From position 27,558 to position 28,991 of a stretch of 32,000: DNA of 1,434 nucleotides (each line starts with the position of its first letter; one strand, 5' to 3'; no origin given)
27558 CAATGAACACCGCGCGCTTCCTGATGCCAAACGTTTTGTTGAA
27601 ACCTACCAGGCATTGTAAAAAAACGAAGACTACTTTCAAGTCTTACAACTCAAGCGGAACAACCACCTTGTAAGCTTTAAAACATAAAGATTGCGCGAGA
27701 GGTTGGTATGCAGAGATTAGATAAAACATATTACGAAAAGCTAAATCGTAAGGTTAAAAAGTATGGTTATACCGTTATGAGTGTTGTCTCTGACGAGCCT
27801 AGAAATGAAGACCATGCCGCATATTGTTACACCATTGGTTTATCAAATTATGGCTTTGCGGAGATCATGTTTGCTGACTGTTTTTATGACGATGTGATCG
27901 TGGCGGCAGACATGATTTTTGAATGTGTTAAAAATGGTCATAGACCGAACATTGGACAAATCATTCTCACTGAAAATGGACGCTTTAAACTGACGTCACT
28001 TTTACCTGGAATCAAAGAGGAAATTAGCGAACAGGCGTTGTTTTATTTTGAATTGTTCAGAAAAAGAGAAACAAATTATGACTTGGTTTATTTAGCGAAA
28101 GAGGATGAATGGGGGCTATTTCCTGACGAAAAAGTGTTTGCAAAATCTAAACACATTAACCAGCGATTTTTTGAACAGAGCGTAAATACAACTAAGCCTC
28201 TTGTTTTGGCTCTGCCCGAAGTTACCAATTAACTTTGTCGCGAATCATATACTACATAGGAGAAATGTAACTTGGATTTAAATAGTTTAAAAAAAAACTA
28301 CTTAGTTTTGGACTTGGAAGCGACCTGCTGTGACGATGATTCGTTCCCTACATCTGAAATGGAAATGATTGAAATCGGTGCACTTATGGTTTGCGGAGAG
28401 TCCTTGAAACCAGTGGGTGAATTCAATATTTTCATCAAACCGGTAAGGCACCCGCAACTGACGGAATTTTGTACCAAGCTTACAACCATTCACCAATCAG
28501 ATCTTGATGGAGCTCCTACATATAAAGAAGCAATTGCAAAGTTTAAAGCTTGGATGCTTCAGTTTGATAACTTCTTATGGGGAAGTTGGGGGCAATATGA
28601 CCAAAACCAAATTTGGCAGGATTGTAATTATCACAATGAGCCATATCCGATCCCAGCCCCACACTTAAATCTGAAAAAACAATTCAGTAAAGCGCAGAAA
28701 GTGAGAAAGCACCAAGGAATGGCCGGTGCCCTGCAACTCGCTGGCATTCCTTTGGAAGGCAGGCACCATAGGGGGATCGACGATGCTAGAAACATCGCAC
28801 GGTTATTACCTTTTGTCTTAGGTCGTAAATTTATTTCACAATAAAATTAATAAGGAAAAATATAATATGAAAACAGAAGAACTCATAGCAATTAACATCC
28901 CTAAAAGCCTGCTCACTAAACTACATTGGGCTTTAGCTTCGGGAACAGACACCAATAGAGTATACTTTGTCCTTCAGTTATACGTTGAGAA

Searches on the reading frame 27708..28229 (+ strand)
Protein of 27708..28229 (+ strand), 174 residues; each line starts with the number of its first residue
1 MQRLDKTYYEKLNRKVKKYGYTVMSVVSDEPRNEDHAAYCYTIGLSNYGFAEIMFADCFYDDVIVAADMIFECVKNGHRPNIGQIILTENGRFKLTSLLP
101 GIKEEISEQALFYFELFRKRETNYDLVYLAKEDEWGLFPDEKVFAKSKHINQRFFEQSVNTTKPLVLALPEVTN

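Call 4: search_protein_families(library=pfam, proteins=[window:27708-28229:+], max_evalue=0.01)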
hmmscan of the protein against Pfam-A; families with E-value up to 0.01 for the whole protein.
window:27708-28229:+ (174 aa): 1 family
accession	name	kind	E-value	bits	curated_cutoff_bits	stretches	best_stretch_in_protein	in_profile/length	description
PF14081.11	DUF4262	-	2.9e-05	24.7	28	1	16-142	2-124/127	Domain of unknown function (DUF4262)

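Call 5: search_protein_families(library=padloc, proteins=[window:27708-28229:+], max_evalue=0.01)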
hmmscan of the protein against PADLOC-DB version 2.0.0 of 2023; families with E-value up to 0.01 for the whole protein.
window:27708-28229:+ (174 aa): 0 families

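Call 17: search_protein_families(library=ncbifam, proteins=[window:27708-28229:+], max_evalue=0.01)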
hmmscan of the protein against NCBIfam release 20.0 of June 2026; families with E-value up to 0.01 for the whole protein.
window:27708-28229:+ (174 aa): 0 families

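Call 18: search_protein_families(library=phrogs, proteins=[window:27708-28229:+], max_evalue=0.01)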
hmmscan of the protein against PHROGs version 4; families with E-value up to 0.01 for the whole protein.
window:27708-28229:+ (174 aa): 1 family
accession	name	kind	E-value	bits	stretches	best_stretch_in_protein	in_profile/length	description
phrog_17488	-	unknown function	1.9e-05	25.8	1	9-150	12-154/162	-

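Call 60: search_solved_structures(query=window:27708-28229:+, max_evalue=10)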
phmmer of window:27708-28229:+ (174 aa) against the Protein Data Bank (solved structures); distinct sequences matched with E-value up to 10: 7.
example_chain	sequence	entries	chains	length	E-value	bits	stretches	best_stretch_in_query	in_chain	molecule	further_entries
2x9w_A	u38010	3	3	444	0.046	16.8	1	55-107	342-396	CELL WALL SURFACE ANCHOR FAMILY PROTEIN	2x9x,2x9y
2y1v_A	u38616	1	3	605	0.07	16.2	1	55-107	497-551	CELL WALL SURFACE ANCHOR FAMILY PROTEIN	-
3rpk_A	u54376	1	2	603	0.07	16.2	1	55-107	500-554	Backbone pilus subunit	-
6vja_C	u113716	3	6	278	0.26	14.4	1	30-106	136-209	B-lymphocyte antigen CD20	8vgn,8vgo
2xtl_A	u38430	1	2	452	0.87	12.7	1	57-102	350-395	CELL WALL SURFACE ANCHOR FAMILY PROTEIN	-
7f70_A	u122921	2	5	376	3.8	10.6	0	47-65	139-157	Rv3094c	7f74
7f72_A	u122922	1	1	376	3.8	10.6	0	47-65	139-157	Rv3094c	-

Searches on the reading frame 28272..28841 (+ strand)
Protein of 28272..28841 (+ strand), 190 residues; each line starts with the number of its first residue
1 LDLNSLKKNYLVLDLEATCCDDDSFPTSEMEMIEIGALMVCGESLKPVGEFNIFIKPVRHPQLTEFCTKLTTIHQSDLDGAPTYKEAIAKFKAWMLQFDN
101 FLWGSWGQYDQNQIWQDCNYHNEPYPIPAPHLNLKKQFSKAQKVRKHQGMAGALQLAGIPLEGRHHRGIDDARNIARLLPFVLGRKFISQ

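Call 4: search_protein_families(library=pfam, proteins=[window:28272-28841:+], max_evalue=0.01)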
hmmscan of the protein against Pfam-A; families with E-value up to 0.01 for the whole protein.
window:28272-28841:+ (190 aa): 1 family
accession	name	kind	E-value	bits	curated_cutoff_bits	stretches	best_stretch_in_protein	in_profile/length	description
PF00929.31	RNase_T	-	8.6e-22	78.9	24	1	11-179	1-164/164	Exonuclease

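Call 5: search_protein_families(library=padloc, proteins=[window:28272-28841:+], max_evalue=0.01)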
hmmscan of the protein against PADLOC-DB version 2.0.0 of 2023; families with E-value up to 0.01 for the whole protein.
window:28272-28841:+ (190 aa): 2 families
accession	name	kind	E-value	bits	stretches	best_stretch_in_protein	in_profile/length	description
PDLC01247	DEDDh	-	9.9e-13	46.9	1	11-179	1-138/139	"CAS-I,CAS-II,CAS-III,CAS-IV,CAS-V,CAS-VI; associated"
PDLC05028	PDC-S48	-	0.00036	17.2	1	9-89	19-90/512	-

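Call 17: search_protein_families(library=ncbifam, proteins=[window:28272-28841:+], max_evalue=0.01)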
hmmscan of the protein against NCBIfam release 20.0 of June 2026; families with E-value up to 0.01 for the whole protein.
window:28272-28841:+ (190 aa): 15 families
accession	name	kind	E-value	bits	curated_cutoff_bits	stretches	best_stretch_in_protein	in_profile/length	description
NF005838.0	PRK07748.1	equivalog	1.1e-22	80.6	169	1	7-182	3-176/207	3'-5' exonuclease KapD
NF005226.0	PRK06722.1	equivalog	5.6e-13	48.7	290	1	10-180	7-175/281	exonuclease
NF001688.0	PRK00448.1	equivalog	2.9e-10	38.4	873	1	5-180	420-582/1445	PolC-type DNA polymerase III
NF006316.0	PRK08517.1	equivalog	6.7e-09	35.4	247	1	8-95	70-147/270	3'-5' exonuclease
NF005907.0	PRK07883.1-5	equivalog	1.6e-08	33.4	454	1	10-184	30-193/584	DEDD exonuclease domain-containing protein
TIGR01405.1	polC_Gram_pos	equivalog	1.2e-07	29.9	1043.45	1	7-179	188-347/1211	DNA polymerase III subunit alpha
NF005836.0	PRK07740.1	equivalog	2.2e-07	30.6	261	1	10-178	61-218/244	hypothetical protein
NF005905.0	PRK07883.1-3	equivalog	3.4e-06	25.9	508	1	9-176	25-181/581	DEDD exonuclease domain-containing protein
NF005981.0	PRK08074.1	equivalog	4.2e-06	25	789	1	7-92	2-79/931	ATP-dependent DNA helicase DinG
NF005906.0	PRK07883.1-4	equivalog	4.5e-06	25.3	495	1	9-95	7-84/563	DEDD exonuclease domain-containing protein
TIGR01407.1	dinG_rel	hypoth_equivalog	6.2e-05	21.4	547.7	1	10-91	2-74/889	putative DnaQ family exonuclease/DinG family helicase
TIGR01406.1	dnaQ_proteo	equivalog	0.00095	18.8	222.7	1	11-95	3-80/231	DNA polymerase III subunit epsilon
TIGR00573.1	dnaq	subfamily_domain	0.005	16.4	71.5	1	27-95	20-85/217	exonuclease, DNA polymerase III, epsilon subunit family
NF006601.0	PRK09145.1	equivalog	0.0052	16.2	189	1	7-140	28-151/207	3'-5' exonuclease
NF005289.0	PRK06807.1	equivalog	0.0056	15.9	335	1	3-95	3-86/313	3'-5' exonuclease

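Call 18: search_protein_families(library=phrogs, proteins=[window:28272-28841:+], max_evalue=0.01)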
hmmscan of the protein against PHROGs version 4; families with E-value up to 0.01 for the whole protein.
window:28272-28841:+ (190 aa): 1 family
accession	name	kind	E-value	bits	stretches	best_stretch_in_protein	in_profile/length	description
phrog_192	-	DNA, RNA and nucleotide metabolism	6.1e-14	53.1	1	4-180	102-268/397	DNA polymerase exonuclease subunit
